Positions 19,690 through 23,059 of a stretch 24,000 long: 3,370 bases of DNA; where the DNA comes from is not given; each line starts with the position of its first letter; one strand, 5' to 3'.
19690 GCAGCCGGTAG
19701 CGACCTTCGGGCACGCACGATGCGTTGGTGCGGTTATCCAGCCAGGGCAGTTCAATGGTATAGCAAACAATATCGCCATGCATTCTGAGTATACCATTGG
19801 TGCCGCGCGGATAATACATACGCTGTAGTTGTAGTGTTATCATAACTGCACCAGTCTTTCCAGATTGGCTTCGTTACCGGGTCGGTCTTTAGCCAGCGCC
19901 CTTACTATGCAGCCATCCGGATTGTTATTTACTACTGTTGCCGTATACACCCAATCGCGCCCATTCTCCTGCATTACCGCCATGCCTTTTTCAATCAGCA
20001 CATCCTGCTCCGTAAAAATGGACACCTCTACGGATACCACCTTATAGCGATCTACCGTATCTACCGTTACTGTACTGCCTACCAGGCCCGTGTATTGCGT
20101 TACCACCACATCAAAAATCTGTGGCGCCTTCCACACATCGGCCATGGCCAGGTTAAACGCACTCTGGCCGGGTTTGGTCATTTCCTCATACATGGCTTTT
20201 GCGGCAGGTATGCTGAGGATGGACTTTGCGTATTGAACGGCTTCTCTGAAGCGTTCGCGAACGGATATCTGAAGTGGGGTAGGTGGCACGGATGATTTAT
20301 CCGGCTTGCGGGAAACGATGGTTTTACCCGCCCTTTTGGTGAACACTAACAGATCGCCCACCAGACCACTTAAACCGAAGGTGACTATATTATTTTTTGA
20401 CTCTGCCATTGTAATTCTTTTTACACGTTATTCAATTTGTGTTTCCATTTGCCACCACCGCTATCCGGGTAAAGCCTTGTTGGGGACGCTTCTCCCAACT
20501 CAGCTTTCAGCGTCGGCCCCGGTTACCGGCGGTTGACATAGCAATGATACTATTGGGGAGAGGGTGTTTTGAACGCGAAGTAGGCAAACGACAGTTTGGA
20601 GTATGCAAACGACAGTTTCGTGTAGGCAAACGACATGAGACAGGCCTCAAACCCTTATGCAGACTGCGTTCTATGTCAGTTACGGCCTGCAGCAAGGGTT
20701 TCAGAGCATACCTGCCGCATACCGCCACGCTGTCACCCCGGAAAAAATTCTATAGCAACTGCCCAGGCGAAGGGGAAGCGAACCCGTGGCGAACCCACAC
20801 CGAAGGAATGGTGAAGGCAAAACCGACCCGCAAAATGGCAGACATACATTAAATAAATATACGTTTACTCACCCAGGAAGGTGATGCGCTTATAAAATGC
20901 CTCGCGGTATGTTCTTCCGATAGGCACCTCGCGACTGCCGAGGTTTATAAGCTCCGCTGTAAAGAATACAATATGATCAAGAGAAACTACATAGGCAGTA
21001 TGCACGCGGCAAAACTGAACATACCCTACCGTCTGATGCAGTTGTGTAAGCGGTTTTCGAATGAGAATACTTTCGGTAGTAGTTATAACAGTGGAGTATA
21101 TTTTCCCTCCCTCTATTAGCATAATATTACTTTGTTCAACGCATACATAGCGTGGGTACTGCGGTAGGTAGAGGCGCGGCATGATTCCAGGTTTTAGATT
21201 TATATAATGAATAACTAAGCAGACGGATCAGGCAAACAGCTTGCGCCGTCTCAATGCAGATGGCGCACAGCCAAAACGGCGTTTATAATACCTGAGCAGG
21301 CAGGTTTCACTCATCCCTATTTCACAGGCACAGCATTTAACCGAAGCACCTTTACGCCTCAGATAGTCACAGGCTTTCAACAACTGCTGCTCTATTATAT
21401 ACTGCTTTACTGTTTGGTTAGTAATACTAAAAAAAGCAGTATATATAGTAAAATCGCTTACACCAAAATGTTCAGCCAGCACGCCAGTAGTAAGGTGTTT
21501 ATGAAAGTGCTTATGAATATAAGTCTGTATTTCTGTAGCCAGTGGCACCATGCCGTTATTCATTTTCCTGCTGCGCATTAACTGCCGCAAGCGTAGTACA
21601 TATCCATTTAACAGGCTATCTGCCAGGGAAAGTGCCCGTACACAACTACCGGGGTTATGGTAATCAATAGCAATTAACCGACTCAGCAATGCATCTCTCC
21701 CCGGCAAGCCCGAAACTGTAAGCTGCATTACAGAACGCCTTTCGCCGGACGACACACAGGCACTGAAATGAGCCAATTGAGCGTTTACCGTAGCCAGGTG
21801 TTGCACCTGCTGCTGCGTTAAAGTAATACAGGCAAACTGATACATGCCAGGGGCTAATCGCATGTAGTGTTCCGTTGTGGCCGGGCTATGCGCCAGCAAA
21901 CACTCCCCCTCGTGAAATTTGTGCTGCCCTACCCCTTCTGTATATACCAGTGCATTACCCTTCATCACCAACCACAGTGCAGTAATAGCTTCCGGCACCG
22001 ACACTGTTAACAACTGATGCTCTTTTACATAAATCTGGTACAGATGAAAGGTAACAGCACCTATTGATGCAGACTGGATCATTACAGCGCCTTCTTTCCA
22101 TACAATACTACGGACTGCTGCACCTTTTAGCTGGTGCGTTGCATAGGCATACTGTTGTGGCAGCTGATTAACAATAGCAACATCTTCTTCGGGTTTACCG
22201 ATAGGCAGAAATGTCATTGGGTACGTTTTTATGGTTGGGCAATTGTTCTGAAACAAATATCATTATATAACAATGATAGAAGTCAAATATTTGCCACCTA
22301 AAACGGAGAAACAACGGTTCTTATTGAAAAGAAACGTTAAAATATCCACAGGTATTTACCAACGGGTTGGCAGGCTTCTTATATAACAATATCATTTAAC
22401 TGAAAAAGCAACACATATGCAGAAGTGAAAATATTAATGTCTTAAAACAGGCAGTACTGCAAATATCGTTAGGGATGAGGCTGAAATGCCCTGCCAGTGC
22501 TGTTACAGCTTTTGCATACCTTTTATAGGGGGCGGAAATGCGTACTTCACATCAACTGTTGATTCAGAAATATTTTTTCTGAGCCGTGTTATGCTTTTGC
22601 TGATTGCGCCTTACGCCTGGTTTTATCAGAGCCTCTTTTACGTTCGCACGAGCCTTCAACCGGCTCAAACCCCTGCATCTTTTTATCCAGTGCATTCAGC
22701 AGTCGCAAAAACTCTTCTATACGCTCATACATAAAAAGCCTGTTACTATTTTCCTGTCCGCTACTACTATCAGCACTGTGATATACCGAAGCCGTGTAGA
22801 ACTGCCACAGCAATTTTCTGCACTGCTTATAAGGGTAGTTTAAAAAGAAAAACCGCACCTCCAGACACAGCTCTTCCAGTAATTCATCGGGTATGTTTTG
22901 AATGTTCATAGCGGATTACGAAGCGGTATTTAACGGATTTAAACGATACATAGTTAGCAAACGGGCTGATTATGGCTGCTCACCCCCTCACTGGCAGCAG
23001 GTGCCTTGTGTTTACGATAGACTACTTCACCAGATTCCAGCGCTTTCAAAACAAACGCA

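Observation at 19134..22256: AraC and receiver-less LytTR regulators, a phased-repeat gap and a three-gene DUF5675-type operon: candidate gated cell-envelope/lysis module outside any prophage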

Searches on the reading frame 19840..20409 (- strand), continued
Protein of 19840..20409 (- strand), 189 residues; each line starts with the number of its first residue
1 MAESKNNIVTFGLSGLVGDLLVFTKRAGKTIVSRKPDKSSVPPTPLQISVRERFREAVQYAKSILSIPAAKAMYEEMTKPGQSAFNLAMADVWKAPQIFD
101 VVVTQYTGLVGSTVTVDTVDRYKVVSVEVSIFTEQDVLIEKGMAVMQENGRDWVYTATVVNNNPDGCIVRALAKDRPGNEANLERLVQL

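Call 83: search_protein_families(library=pfam, alignment_id=A1, max_evalue=10)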
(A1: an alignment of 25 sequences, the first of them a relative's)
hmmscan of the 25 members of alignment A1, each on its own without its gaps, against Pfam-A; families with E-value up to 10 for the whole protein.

A. member 1, P0001 (189 aa): 0 families

B. families by the number of members that match (of 25 scanned): 18 families
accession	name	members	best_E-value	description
PF17936.7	Big_6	9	0.00023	Bacterial Ig domain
PF15418.12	DUF4625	3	0.019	Domain of unknown function (DUF4625)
PF17481.7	Phage_sheath_domII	3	0.021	Phage tail sheath protein beta-sandwich domain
PF11524.14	SeleniumBinding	1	0.021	Selenium binding protein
PF05981.17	CreA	1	0.037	CreA protein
PF25138.1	Phage_H_T_join_3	1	0.04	Phage head-tail joining protein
PF02033.23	RBFA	1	0.041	Ribosome-binding factor A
PF03965.22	Penicillinase_R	1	0.042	Penicillinase repressor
PF16370.11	MetallophosC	1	0.069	C terminal of Calcineurin-like phosphoesterase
PF04026.17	SpoVG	1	0.088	SpoVG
PF21628.3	Gp10-like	1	0.091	Major coat protein-like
PF10094.14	DUF2332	1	0.093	Uncharacterized protein conserved in bacteria (DUF2332)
PF22720.1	SNaCT14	1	0.099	Short NACHT-associated C-Terminal domain, family 14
PF17961.7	Big_8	1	0.13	Bacterial Ig domain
PF18190.7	Plk4_PB1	1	0.13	Polo-like Kinase 4 Polo Box 1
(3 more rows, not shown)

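Call 91: search_protein_families(library=pfam, proteins=[L015:3697-4533:+, L022:7607-8437:+, L025:996-1760:-, L022:11198-11674:+, L022:11656-11943:+, L022:10587-11213:+, L022:6882-7274:-], max_evalue=0.01)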
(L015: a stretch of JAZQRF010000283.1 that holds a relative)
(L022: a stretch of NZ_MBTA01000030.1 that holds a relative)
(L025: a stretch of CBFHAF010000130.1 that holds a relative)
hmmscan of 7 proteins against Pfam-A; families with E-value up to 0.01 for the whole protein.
L015:3697-4533:+ (278 aa): 1 family
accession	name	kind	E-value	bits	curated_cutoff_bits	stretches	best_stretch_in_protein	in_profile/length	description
PF04397.21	LytTR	-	9.9e-11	42.2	22.6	1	166-265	1-96/98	LytTr DNA-binding domain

L022:7607-8437:+ (276 aa): 3 families
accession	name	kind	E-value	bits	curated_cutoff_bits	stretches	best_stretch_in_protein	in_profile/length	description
PF04397.21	LytTR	-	7.2e-13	49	22.6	1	170-267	4-96/98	LytTr DNA-binding domain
PF16192.10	PMT_4TMC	-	8.5e-05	22.6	32.4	1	9-93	21-106/202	C-terminal four TMM region of protein-O-mannosyltransferase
PF13937.11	DUF4212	-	0.00091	20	30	0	29-78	26-77/79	Domain of unknown function (DUF4212)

L025:996-1760:- (254 aa): 2 families
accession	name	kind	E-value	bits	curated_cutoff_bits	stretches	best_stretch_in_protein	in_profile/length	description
PF04397.21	LytTR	-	2.6e-16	60.1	22.6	1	154-252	2-97/98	LytTr DNA-binding domain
PF00072.30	Response_reg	-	8.5e-13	48.9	30.2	1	3-111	1-110/111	Response regulator receiver domain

L022:11198-11674:+ (158 aa): 1 family
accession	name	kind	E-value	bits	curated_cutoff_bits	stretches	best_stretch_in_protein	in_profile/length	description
PF18925.5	DUF5675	-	8.7e-23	80.8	26.7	1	7-134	2-113/114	Family of unknown function (DUF5675)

L022:11656-11943:+ (95 aa): 1 family
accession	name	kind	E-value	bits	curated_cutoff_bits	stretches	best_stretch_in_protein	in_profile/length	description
PF08965.17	Aca2_YdiL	-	0.0078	16.8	23.8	1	27-76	56-105/118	Aca2/YdiL-like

L022:10587-11213:+ (208 aa): 0 families

L022:6882-7274:- (130 aa): 0 families

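Call 103: find_encoding_contigs(protein=P0004, flank=2000, max_places=2)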
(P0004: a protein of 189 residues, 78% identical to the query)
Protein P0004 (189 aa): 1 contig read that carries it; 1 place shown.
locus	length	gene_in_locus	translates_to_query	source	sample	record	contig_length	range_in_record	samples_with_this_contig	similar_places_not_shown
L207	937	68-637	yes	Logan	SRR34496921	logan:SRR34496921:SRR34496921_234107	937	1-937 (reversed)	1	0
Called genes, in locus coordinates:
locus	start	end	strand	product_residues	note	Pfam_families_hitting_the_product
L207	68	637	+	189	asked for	-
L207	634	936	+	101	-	?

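Call 105: find_encoding_contigs(protein=P0005, flank=2000, max_places=2)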
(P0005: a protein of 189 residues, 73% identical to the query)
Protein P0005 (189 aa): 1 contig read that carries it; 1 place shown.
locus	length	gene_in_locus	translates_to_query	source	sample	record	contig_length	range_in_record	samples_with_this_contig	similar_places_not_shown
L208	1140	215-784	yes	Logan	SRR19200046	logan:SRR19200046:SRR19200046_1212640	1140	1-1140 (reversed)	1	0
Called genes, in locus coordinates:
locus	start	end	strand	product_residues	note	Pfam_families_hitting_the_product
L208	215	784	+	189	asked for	-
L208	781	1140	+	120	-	?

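Call 108: fold_search(model_id=the predicted structure, library=viral)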
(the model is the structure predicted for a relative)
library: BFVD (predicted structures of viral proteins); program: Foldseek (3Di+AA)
matches with E <= 10: 1210; with E <= 0.001: 5
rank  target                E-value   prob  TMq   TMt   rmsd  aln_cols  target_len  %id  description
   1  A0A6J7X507            3.6e-04  1.00  0.36  0.11  12.6       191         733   14  Uncharacterized protein [uncultured Caudovirales phage]
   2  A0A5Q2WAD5            3.8e-04  0.97  0.28  0.30  21.4       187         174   13  (no name in the UniProt tables at hand)
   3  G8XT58                4.1e-04  0.98  0.33  0.22  21.7       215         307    7  Membrane protein S32 [Saimiriine betaherpesvirus 4]
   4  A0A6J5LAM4            8.3e-04  0.98  0.30  0.37  10.6       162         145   13  Uncharacterized protein [uncultured Caudovirales phage]
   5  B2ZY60                9.4e-04  0.95  0.32  0.26  23.7       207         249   14  Uncharacterized protein [Ralstonia phage phiRSL1]
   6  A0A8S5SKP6            1.1e-03  1.00  0.36  0.17   4.2       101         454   14  Uncharacterized protein [Siphoviridae sp. ctrCN24]
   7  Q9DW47                1.1e-03  0.99  0.34  0.20  11.8       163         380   10  Pr149 [Rat cytomegalovirus (strain Maastricht)]
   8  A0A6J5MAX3            1.2e-03  1.00  0.31  0.21   4.4        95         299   17  Uncharacterized protein [uncultured Caudovirales phage]
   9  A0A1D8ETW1            1.6e-03  1.00  0.33  0.50   4.1       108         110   13  Uncharacterized protein [Propionibacterium phage E1]
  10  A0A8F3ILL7            1.9e-03  0.99  0.33  0.40  11.1       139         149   12  (no name in the UniProt tables at hand)
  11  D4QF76                1.9e-03  0.99  0.31  0.30  14.7       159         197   12  Uncharacterized protein [Aeropyrum pernix bacilliform virus 1 (isolate -/Japan/Tanaka/2005)]
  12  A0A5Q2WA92            2.2e-03  1.00  0.35  0.06   4.8       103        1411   13  (no name in the UniProt tables at hand)
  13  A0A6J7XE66            2.6e-03  0.97  0.32  0.11  15.3       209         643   10  Uncharacterized protein [uncultured Caudovirales phage]
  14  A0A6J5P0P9            3.5e-03  1.00  0.33  0.62   3.3        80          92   15  Uncharacterized protein [uncultured Caudovirales phage]
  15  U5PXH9                4.7e-03  1.00  0.32  0.07   4.4        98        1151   20  Tail fiber protein [Clavibacter phage CN1A]
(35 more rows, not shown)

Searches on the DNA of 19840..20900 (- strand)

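Call 56: search_rna_families(source=window, start=20350, end=20900, threshold=evalue, max_evalue=10, show_alignments=3)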
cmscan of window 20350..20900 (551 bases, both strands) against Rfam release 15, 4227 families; matches with E-value up to 10: 0.
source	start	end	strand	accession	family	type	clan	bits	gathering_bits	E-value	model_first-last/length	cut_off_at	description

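Call 62: search_rna_families(sources=[L006, L010, L011, L013, L014, L017], threshold=gathering)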
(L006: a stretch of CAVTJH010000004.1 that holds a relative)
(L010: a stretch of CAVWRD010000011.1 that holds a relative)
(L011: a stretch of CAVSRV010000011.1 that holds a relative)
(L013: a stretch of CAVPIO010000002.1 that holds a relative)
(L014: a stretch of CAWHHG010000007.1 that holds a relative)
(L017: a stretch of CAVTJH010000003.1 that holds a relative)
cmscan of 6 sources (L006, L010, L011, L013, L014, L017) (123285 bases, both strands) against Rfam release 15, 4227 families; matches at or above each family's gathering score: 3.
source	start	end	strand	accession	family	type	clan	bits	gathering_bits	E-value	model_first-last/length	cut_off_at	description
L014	4327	4399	+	RF00005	tRNA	Gene; tRNA;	CL00001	66.7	29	4.8e-12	1-71/71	no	tRNA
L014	4449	4534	+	RF00005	tRNA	Gene; tRNA;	CL00001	60.5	29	2.4e-10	1-71/71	no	tRNA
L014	1207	1290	-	RF00005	tRNA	Gene; tRNA;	CL00001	46.9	29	1.4e-06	1-71/71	no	tRNA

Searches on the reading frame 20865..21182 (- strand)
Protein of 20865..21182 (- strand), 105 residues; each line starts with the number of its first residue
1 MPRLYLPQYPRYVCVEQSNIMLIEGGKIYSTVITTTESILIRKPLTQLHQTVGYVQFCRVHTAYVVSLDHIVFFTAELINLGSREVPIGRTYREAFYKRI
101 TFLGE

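Call 4: search_protein_families(library=pfam, proteins=[window:20865-21182:-], max_evalue=0.1)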
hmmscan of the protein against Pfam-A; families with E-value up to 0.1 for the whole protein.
window:20865-21182:- (105 aa): 2 families
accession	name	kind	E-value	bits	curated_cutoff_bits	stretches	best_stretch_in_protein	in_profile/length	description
PF04397.21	LytTR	-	1.5e-09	38.4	22.6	1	12-100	3-97/98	LytTr DNA-binding domain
PF06418.20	CTP_synth_N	-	0.095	12.5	26.1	0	6-35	70-99/265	CTP synthase N-terminus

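Call 6: search_protein_families(library=phrogs, proteins=[window:20865-21182:-], max_evalue=0.1)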
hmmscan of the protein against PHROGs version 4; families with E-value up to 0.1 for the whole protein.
window:20865-21182:- (105 aa): 1 family
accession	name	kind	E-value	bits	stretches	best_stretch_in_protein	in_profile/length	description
phrog_8810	-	unknown function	7.5e-07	30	1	11-101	148-241/245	-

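Call 32: search_protein_families(library=ncbifam, proteins=[window:20865-21182:-], max_evalue=0.1)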
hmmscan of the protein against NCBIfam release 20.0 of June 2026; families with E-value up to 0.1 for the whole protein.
window:20865-21182:- (105 aa): 1 family
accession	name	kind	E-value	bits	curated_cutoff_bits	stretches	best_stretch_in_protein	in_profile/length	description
NF010684.1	PRK14084.1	equivalog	0.0044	16.8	375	1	14-72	160-218/254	response regulator transcription factor LytR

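Call 33: search_protein_families(library=padloc, proteins=[window:20865-21182:-], max_evalue=0.01)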
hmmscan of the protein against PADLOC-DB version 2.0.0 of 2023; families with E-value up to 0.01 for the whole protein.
window:20865-21182:- (105 aa): 0 families

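Call 63: find_homologous_proteins(query=window:20865-21182:-)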
Query window:20865-21182:- (105 aa): 2 proteins with E <= 0.001 among 2 candidates.
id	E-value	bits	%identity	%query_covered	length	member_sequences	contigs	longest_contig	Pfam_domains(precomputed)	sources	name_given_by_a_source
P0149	3.0e-63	228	100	100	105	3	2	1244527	PF04397.22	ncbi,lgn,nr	ncbi:LytTR family DNA-binding domain-containing protein [Filimonas zeae]|nr:LytTR family DNA-binding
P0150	1.0e-51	191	84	100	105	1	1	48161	PF04397.22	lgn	-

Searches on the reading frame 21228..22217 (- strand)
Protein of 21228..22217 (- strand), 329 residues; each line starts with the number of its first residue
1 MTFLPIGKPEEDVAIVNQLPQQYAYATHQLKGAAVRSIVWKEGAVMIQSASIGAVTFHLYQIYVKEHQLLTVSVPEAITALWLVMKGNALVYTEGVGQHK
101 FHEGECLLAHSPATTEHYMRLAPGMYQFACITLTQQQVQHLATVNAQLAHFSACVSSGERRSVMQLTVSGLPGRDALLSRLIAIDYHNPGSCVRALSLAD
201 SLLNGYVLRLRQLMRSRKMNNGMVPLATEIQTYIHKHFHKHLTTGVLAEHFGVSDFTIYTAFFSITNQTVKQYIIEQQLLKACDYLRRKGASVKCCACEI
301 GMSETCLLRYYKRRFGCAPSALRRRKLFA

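Call 4: search_protein_families(library=pfam, proteins=[window:21228-22217:-], max_evalue=0.1)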
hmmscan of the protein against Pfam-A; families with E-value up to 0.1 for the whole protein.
window:21228-22217:- (329 aa): 3 families
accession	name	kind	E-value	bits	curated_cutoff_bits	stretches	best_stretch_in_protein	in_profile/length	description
PF12833.13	HTH_18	-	1.2e-12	48.4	33.6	1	247-325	1-80/80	Helix-turn-helix domain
PF00165.29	HTH_AraC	-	0.0011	19.5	26.6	0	234-274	1-41/42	Bacterial regulatory helix-turn-helix proteins, AraC family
PF08220.18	HTH_DeoR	-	0.063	13.5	21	0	239-258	12-31/57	DeoR-like helix-turn-helix domain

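Call 6: search_protein_families(library=phrogs, proteins=[window:21228-22217:-], max_evalue=0.1)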
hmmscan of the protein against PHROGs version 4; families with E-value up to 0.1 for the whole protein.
window:21228-22217:- (329 aa): 7 families
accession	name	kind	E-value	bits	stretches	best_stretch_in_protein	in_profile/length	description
phrog_11275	-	unknown function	1.1e-10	42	1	229-325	224-321/338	-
phrog_27247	-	unknown function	7.5e-09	36.2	1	225-317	21-113/327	-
phrog_7620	-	transcription regulation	2.6e-07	30.5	1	226-326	549-652/678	transcriptional regulator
phrog_1450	-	unknown function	1e-05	26.2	1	222-321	146-245/254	-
phrog_32731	-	unknown function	0.012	16.2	1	223-325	209-313/321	-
phrog_4779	-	transcription regulation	0.014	16.9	0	239-263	13-37/98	transcriptional regulator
phrog_15357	-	unknown function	0.049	15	0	238-276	27-64/120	-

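Call 32: search_protein_families(library=ncbifam, proteins=[window:21228-22217:-], max_evalue=0.1)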
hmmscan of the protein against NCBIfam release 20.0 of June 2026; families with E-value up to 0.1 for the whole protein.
window:21228-22217:- (329 aa): 17 families
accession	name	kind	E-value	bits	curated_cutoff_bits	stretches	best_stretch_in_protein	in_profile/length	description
NF007584.0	PRK10219.1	equivalog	2.2e-09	37.6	174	1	229-325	9-106/107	superoxide response transcriptional regulator SoxS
NF006902.0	PRK09393.1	equivalog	1.8e-08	33.9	425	1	229-325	224-321/327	transcriptional regulator FtrA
NF047455.1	TF_Staph_AryK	equivalog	3e-07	29.1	850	1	228-325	160-258/759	transcriptional regulator AryK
NF010028.0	PRK13503.1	equivalog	4.7e-07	29.5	288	1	195-325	142-272/278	HTH-type transcriptional activator RhaS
NF041533.1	trans_reg_TagK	equivalog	6.2e-07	29.4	270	1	224-325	4-106/178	transcriptional regulator TagK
TIGR04094.1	adjacent_YSIRK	equivalog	6.3e-06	25.4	200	1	218-320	278-380/383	YSIRK-targeted surface antigen transcriptional regulator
NF007860.0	PRK10572.1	equivalog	1e-05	24.5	208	1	182-326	141-285/292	arabinose operon transcriptional regulator AraC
NF007243.0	PRK09685.1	equivalog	1.1e-05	25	199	1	210-325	182-301/303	transcriptional regulator FeaR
TIGR02297.1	HpaA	equivalog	3.5e-05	23.2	274.65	1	215-325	176-287/287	4-hydroxyphenylacetate catabolism regulatory protein HpaA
NF012144.2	ramA_TF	equivalog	6.1e-05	23.4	180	1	229-325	9-106/108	RamA family antibiotic efflux transcriptional regulator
NF041686.2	ant_diox_reg_AndR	equivalog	7.5e-05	22.5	350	1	220-324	212-319/321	anthranilate 1,2-dioxygenase regulatory protein AndR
NF049932.1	TranspRegBtr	equivalog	8.2e-05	21.3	900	1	229-326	168-269/531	bacillibactin transport transcriptional regulator Btr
NF040475.1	chlor_reg_RclR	equivalog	0.0049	16.2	400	1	236-325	188-278/284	reactive chlorine-specific transcriptional regulator RclR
NF012228.1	RobA_TF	equivalog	0.0064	16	380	1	231-326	9-105/286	MDR efflux pump AcrAB transcriptional activator RobA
NF033869.1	viru_reg_Rsp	equivalog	0.01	14.3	400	1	225-323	147-246/701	AraC family transcriptional regulator Rsp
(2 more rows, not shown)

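Call 33: search_protein_families(library=padloc, proteins=[window:21228-22217:-], max_evalue=0.01)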
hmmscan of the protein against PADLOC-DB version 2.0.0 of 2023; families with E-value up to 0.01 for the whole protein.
window:21228-22217:- (329 aa): 0 families

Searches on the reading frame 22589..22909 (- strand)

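Call 5: search_protein_families(library=pfam, proteins=[window:22589-22909:-], max_evalue=0.01)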
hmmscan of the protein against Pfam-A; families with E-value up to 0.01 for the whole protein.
window:22589-22909:- (106 aa): 0 families

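Call 32: search_protein_families(library=ncbifam, proteins=[window:22589-22909:-], max_evalue=0.1)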
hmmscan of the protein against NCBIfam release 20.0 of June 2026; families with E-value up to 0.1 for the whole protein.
window:22589-22909:- (106 aa): 0 families

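Call 33: search_protein_families(library=padloc, proteins=[window:22589-22909:-], max_evalue=0.01)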
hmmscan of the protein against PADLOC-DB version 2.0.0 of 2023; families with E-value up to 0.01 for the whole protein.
window:22589-22909:- (106 aa): 0 families

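Call 100: search_protein_families(library=phrogs, proteins=[window:22589-22909:-], max_evalue=0.01)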
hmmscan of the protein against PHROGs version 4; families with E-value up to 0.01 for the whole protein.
window:22589-22909:- (106 aa): 1 family
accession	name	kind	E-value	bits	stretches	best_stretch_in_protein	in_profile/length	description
phrog_21574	-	unknown function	0.0055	17.7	1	14-62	4-50/125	-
